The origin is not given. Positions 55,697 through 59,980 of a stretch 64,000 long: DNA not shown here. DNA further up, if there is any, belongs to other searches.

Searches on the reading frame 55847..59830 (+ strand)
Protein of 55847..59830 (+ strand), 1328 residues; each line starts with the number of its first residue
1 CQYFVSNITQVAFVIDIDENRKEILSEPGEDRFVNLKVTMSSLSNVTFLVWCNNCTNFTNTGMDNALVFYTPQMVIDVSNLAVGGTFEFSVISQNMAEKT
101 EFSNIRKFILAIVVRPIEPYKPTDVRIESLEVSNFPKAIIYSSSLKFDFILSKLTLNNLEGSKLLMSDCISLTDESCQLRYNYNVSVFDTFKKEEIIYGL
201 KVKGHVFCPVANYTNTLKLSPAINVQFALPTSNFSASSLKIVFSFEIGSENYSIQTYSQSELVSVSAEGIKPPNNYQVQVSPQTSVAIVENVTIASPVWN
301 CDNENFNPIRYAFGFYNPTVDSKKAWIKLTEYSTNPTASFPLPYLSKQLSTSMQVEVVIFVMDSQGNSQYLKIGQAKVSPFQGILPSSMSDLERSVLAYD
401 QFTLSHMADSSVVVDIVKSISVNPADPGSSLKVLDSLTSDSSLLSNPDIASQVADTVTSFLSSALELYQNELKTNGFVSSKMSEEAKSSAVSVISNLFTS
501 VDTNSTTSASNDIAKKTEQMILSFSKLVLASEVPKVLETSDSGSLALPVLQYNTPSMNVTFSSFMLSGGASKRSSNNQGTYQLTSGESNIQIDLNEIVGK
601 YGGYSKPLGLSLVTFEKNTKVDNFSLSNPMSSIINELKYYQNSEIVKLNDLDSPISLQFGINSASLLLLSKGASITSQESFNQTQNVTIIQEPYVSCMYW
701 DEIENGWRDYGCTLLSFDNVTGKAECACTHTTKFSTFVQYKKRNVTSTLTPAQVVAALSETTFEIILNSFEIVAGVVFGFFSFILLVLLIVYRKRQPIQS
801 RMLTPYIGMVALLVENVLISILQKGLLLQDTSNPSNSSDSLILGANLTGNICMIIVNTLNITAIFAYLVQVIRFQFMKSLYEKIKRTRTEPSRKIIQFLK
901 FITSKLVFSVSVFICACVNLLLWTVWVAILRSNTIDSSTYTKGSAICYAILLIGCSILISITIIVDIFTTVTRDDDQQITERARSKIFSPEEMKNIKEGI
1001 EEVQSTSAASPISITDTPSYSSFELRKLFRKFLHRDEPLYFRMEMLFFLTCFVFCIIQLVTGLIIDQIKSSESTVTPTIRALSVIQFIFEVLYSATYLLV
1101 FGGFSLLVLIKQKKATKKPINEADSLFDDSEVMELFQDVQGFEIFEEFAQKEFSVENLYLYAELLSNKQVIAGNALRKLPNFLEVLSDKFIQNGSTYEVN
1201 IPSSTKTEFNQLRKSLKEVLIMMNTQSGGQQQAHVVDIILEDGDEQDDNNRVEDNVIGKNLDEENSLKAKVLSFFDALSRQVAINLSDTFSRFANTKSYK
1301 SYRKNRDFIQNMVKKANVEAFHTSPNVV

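Call 12: find_homologous_proteins(query=window:55847-59830:+)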
Query window:55847-59830:+: 8000 candidates shared short words with the query, none scored E <= 0.001.

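Call 27: search_protein_representatives(protein=window:56231-59830:+)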
Query: 1200 residues. Proteins with E-value up to 0.001 (for the whole library): 195; up to 1e-10: 101; up to 1e-30: 54. The best 150 are listed.
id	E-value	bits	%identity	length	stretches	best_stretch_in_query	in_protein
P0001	0.0e+00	2591.1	100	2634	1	1-1200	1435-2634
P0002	2.0e-156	539.1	36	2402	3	5-936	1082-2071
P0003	2.9e-153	528.7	38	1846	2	41-1085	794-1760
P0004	9.1e-144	497.2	38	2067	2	56-1091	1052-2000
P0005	5.0e-142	491.5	37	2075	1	83-1190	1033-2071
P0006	3.5e-134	465.5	39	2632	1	150-1190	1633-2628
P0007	2.0e-132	459.7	36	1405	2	64-1090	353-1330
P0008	1.3e-125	437.2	33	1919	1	2-1190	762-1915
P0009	4.8e-122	425.3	34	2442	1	84-1178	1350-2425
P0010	9.6e-121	421.0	34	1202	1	143-1184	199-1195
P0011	3.7e-116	405.8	34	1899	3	454-1102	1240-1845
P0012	2.6e-112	393.1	35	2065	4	82-1090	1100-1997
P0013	3.4e-111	389.4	34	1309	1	72-1181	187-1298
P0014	2.5e-105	369.9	39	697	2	570-990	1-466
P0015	2.2e-104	366.8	33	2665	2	46-1087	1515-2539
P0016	1.8e-96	340.6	33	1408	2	78-1088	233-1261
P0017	1.6e-93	330.8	32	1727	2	2-1095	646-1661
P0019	3.1e-90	320.0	38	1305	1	10-520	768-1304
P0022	4.5e-87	309.5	34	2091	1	134-1176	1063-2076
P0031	8.5e-53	196.0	38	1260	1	150-614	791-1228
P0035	1.1e-40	155.9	32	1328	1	180-743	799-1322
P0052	2.5e-31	125.0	29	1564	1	567-1176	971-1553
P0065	1.7e-26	108.9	31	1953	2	552-757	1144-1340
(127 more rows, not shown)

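Call 28: list_cluster_members(proteins=[P0001, P0002, P0006])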
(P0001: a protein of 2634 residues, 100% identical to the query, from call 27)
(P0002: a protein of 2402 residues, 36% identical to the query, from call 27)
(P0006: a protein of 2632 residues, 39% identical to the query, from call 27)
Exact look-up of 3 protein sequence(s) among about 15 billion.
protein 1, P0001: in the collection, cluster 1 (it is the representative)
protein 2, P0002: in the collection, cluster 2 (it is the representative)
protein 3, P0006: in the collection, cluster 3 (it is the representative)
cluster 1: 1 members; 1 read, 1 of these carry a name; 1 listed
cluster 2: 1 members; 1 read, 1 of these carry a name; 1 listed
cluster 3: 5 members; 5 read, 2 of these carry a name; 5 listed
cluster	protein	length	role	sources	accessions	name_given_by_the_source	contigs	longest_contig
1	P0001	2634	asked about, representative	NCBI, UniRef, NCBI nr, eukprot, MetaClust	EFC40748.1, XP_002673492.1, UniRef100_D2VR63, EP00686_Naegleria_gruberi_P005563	predicted protein [Naegleria gruberi] | Predicted protein n=1 Tax=Naegleria gruberi TaxID=5762 RepID=D2VR63_NAEGR | uncharacterized protein NAEGRDRAFT_71475 [Naegleria gruberi]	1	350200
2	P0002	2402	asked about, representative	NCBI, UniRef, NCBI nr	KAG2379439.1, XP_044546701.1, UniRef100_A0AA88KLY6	hypothetical protein C9374_006556 [Naegleria lovaniensis] | GPS domain-containing protein n=1 Tax=Naegleria lovaniensis TaxID=51637 ... | uncharacterized protein C9374_006556 [Naegleria lovaniensis]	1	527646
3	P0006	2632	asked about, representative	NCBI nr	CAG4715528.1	unnamed protein product [Naegleria fowleri]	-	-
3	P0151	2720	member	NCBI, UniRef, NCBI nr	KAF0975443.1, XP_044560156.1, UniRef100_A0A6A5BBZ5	hypothetical protein FDP41_005437 [Naegleria fowleri] | Uncharacterized protein n=1 Tax=Naegleria fowleri TaxID=5763 RepID=A0A6A5BBZ5_NAEFO | uncharacterized protein FDP41_005437 [Naegleria fowleri]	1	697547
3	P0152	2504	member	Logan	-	-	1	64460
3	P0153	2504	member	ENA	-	-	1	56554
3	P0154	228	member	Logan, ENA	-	-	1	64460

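Call 30: find_encoding_contigs(protein=P0001, flank=2000, max_places=5)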
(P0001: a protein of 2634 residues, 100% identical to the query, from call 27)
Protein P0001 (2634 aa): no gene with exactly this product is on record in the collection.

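Call 35: list_cluster_members(proteins=[P0003, P0004, P0005, P0007, P0008, P0009, P0015, P0022, P0031, P0052])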
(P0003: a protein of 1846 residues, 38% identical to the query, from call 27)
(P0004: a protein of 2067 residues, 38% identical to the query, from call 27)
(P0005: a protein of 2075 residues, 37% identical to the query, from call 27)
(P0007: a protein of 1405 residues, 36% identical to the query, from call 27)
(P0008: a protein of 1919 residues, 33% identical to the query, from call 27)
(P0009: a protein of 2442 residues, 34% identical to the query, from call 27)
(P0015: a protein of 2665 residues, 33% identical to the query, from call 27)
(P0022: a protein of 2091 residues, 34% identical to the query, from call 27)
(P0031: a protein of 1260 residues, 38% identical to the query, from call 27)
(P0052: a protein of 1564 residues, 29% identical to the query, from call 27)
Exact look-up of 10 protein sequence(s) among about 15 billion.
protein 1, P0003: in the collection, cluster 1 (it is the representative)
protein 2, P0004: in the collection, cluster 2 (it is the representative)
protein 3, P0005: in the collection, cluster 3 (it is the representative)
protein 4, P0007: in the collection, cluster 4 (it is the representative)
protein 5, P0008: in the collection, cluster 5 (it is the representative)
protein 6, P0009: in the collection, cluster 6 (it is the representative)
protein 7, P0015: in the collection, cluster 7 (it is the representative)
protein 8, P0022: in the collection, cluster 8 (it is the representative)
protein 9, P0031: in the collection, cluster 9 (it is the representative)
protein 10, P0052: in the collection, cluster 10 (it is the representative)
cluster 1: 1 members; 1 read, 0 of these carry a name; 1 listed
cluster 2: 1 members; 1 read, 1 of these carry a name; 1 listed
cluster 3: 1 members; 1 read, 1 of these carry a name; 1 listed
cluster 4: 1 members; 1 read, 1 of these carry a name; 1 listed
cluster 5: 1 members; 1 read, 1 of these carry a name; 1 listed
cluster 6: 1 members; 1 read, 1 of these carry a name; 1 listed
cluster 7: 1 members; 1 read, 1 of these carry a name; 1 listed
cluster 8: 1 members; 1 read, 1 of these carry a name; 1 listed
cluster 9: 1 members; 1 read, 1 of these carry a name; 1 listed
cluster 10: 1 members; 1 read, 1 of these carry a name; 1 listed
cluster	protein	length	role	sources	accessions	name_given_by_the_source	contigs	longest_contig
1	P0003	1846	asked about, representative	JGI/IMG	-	-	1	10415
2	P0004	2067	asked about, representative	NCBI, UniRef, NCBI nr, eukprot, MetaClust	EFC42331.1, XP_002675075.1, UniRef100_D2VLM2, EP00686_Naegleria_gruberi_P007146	predicted protein [Naegleria gruberi] | Predicted protein n=1 Tax=Naegleria gruberi TaxID=5762 RepID=D2VLM2_NAEGR | uncharacterized protein NAEGRDRAFT_80461 [Naegleria gruberi]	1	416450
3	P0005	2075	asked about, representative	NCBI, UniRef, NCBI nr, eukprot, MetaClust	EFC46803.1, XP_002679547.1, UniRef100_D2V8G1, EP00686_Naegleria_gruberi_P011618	predicted protein [Naegleria gruberi] | Predicted protein n=1 Tax=Naegleria gruberi TaxID=5762 RepID=D2V8G1_NAEGR | uncharacterized protein NAEGRDRAFT_57455 [Naegleria gruberi]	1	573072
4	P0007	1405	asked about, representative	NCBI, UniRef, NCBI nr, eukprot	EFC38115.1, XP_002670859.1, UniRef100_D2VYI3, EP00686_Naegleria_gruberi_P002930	predicted protein [Naegleria gruberi] | Predicted protein n=1 Tax=Naegleria gruberi TaxID=5762 RepID=D2VYI3_NAEGR | uncharacterized protein NAEGRDRAFT_74131 [Naegleria gruberi]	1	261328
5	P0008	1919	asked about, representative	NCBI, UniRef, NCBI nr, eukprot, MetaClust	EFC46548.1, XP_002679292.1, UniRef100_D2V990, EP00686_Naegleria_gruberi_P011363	hypothetical protein NAEGRDRAFT_79129 [Naegleria gruberi] | GPS domain-containing protein n=1 Tax=Naegleria gruberi TaxID=5762 RepID=D2V990_NAEGR | uncharacterized protein NAEGRDRAFT_79129 [Naegleria gruberi]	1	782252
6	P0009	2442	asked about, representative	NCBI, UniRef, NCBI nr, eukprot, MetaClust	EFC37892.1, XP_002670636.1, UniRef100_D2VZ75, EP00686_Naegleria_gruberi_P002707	predicted protein [Naegleria gruberi] | Predicted protein n=1 Tax=Naegleria gruberi TaxID=5762 RepID=D2VZ75_NAEGR | uncharacterized protein NAEGRDRAFT_74387 [Naegleria gruberi]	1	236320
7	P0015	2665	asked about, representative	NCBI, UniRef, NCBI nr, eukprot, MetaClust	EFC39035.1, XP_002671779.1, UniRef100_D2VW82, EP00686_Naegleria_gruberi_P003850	predicted protein [Naegleria gruberi] | Predicted protein n=1 Tax=Naegleria gruberi TaxID=5762 RepID=D2VW82_NAEGR | uncharacterized protein NAEGRDRAFT_73289 [Naegleria gruberi]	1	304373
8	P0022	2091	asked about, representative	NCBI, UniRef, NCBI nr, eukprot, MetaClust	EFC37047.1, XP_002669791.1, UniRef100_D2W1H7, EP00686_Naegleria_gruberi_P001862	predicted protein [Naegleria gruberi] | Predicted protein n=1 Tax=Naegleria gruberi TaxID=5762 RepID=D2W1H7_NAEGR | uncharacterized protein NAEGRDRAFT_59845 [Naegleria gruberi]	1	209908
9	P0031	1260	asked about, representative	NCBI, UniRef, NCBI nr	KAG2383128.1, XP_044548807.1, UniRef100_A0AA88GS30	hypothetical protein C9374_004465 [Naegleria lovaniensis] | Uncharacterized protein n=1 Tax=Naegleria lovaniensis TaxID=51637 RepID=A0AA88GS30_NAELO | uncharacterized protein C9374_004465 [Naegleria lovaniensis]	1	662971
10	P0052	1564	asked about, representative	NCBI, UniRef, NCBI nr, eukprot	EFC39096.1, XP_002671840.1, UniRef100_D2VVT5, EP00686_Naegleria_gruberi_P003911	predicted protein [Naegleria gruberi] | Predicted protein n=1 Tax=Naegleria gruberi TaxID=5762 RepID=D2VVT5_NAEGR | uncharacterized protein NAEGRDRAFT_73134 [Naegleria gruberi]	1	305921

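Call 36: find_encoding_contigs(protein=P0002, flank=10000, max_places=3)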
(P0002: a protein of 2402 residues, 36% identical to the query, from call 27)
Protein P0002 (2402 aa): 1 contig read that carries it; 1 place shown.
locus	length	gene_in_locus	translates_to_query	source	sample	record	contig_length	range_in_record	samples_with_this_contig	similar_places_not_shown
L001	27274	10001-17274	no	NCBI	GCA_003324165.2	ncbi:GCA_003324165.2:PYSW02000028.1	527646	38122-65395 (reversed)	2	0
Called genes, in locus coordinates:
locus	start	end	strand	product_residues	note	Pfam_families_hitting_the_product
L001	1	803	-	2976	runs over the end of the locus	PF08709:Ins145_P3_rec, PF02815:MIR (weak), PF01365:RYDR_ITPR, PF08454:RIH_assoc, PF00520:Ion_trans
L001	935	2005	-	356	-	-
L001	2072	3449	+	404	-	PF02104:SURF1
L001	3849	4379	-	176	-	-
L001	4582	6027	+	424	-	PF13913:zf-C2HC_2 (weak)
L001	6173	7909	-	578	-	PF13516:LRR_6 (faint), PF24758:LRR_At5g56370 (faint), PF12799:LRR_4 (faint), PF23598:LRR_14 (weak)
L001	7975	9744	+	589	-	-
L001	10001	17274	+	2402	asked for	PF07974:EGF_2 (faint), PF23106:EGF_Teneurin (faint), PF23301:EGF_PEAR1L (faint), PF25820:DUF7949 (faint), PF01825:GPS (weak), PF00615:RGS (faint)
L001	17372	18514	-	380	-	PF00022:Actin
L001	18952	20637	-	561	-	PF25021:TEN_NHL (faint)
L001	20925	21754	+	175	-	PF00957:Synaptobrevin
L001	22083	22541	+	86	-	PF23564:EF-hand_FSTL1 (weak), PF13499:EF-hand_7, PF00036:EF-hand_1, PF13202:EF-hand_5 (weak), PF13405:EF-hand_6, PF14658:EF-hand_9 (weak), PF13833:EF-hand_8, PF00036:EF-hand_1, +2 more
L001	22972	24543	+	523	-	-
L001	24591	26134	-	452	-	PF10127:RlaP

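Call 37: find_encoding_contigs(protein=P0005, flank=1000, max_places=3)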
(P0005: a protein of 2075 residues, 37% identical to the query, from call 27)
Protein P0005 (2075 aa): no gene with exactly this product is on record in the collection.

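Call 50: list_cluster_members(proteins=[P0019, P0014, P0010, P0011, P0012, P0013, P0016, P0017, P0065, P0035])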
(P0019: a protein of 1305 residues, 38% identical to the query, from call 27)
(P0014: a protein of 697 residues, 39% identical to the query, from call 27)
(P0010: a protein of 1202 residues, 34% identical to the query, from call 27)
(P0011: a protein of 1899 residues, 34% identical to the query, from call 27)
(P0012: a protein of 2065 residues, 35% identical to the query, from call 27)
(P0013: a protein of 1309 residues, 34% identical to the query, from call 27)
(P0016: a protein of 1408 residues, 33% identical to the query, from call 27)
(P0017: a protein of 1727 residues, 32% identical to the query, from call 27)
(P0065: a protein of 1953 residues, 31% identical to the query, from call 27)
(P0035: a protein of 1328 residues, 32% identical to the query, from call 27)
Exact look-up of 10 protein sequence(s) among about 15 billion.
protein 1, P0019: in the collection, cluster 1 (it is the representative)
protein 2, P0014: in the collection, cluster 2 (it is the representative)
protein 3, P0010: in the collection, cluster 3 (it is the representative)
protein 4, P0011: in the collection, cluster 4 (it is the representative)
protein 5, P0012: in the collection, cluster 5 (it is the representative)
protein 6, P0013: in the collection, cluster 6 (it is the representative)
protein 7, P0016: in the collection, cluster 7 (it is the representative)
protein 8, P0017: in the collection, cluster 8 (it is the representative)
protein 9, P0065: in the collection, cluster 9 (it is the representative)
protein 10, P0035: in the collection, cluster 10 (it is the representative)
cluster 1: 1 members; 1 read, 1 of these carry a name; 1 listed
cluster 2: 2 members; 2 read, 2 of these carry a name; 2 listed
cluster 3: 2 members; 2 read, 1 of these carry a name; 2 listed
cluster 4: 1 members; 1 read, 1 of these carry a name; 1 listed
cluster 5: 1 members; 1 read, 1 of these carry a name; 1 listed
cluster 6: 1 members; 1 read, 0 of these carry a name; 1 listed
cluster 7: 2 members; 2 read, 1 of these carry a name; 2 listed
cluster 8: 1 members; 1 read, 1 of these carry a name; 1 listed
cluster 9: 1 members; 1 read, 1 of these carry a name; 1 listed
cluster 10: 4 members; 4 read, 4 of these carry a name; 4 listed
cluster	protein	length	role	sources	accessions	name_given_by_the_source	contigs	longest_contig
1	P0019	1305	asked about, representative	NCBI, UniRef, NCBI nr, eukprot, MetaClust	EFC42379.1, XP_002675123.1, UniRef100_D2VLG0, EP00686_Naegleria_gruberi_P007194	predicted protein [Naegleria gruberi] | Predicted protein n=1 Tax=Naegleria gruberi TaxID=5762 RepID=D2VLG0_NAEGR | uncharacterized protein NAEGRDRAFT_80440 [Naegleria gruberi]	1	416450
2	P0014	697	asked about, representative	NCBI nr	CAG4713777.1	unnamed protein product [Naegleria fowleri]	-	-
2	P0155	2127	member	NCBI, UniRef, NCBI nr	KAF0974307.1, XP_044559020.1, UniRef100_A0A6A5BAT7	hypothetical protein FDP41_006917 [Naegleria fowleri] | RGS domain-containing protein n=1 Tax=Naegleria fowleri TaxID=5763 RepID=A0A6A5BAT7_NAEFO | uncharacterized protein FDP41_006917 [Naegleria fowleri]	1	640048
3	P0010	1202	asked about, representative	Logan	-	-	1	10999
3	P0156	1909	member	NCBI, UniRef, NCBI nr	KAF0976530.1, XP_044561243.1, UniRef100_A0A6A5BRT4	hypothetical protein FDP41_004429 [Naegleria fowleri] | EGF-like domain-containing protein n=1 Tax=Naegleria fowleri TaxID=5763 ... | uncharacterized protein FDP41_004429 [Naegleria fowleri]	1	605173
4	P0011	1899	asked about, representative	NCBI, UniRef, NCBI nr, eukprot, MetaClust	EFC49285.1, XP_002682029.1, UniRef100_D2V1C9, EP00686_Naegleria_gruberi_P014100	predicted protein [Naegleria gruberi] | Predicted protein n=1 Tax=Naegleria gruberi TaxID=5762 RepID=D2V1C9_NAEGR | uncharacterized protein NAEGRDRAFT_62535 [Naegleria gruberi]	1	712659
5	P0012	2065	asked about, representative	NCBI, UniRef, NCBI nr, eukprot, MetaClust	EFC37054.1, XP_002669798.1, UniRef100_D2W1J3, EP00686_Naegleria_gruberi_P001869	predicted protein [Naegleria gruberi] | Predicted protein n=1 Tax=Naegleria gruberi TaxID=5762 RepID=D2W1J3_NAEGR | uncharacterized protein NAEGRDRAFT_75241 [Naegleria gruberi]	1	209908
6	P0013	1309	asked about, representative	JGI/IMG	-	-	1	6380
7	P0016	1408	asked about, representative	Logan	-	-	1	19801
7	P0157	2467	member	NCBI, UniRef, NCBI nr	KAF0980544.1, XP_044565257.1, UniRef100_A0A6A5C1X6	hypothetical protein FDP41_013758 [Naegleria fowleri] | GPS domain-containing protein n=1 Tax=Naegleria fowleri TaxID=5763 RepID=A0A6A5C1X6_NAEFO | uncharacterized protein FDP41_013758 [Naegleria fowleri]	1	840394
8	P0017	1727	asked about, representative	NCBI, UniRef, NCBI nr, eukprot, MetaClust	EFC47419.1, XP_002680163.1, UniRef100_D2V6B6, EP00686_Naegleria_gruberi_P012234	predicted protein [Naegleria gruberi] | Predicted protein n=1 Tax=Naegleria gruberi TaxID=5762 RepID=D2V6B6_NAEGR | uncharacterized protein NAEGRDRAFT_47020 [Naegleria gruberi]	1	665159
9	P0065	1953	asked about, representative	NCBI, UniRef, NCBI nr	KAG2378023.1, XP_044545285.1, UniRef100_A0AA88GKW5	hypothetical protein C9374_008645 [Naegleria lovaniensis] | EGF-like domain-containing protein n=1 Tax=Naegleria lovaniensis TaxID=51637 ... | uncharacterized protein C9374_008645 [Naegleria lovaniensis]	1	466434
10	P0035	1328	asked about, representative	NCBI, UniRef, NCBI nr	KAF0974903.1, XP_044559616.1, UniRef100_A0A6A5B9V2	hypothetical protein FDP41_006070 [Naegleria fowleri] | GPS domain-containing protein n=1 Tax=Naegleria fowleri TaxID=5763 RepID=A0A6A5B9V2_NAEFO | uncharacterized protein FDP41_006070 [Naegleria fowleri]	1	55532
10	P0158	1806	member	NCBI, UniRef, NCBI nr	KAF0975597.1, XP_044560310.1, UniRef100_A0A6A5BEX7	hypothetical protein FDP41_005591 [Naegleria fowleri] | GPS domain-containing protein n=2 Tax=Naegleria fowleri TaxID=5763 RepID=A0A6A5BEX7_NAEFO | uncharacterized protein FDP41_005591 [Naegleria fowleri]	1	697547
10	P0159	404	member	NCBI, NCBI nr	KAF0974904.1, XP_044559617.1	hypothetical protein FDP41_006071 [Naegleria fowleri] | uncharacterized protein FDP41_006071 [Naegleria fowleri]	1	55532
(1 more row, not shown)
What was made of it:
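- Closest known: Naegleria '7TM RGS' proteins with EGF repeats and GPS motifs. Same: The gene is homologous to N. fowleri and N. lovaniensis members at E-values down to 1e-156 (calls 27, 28, 50).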
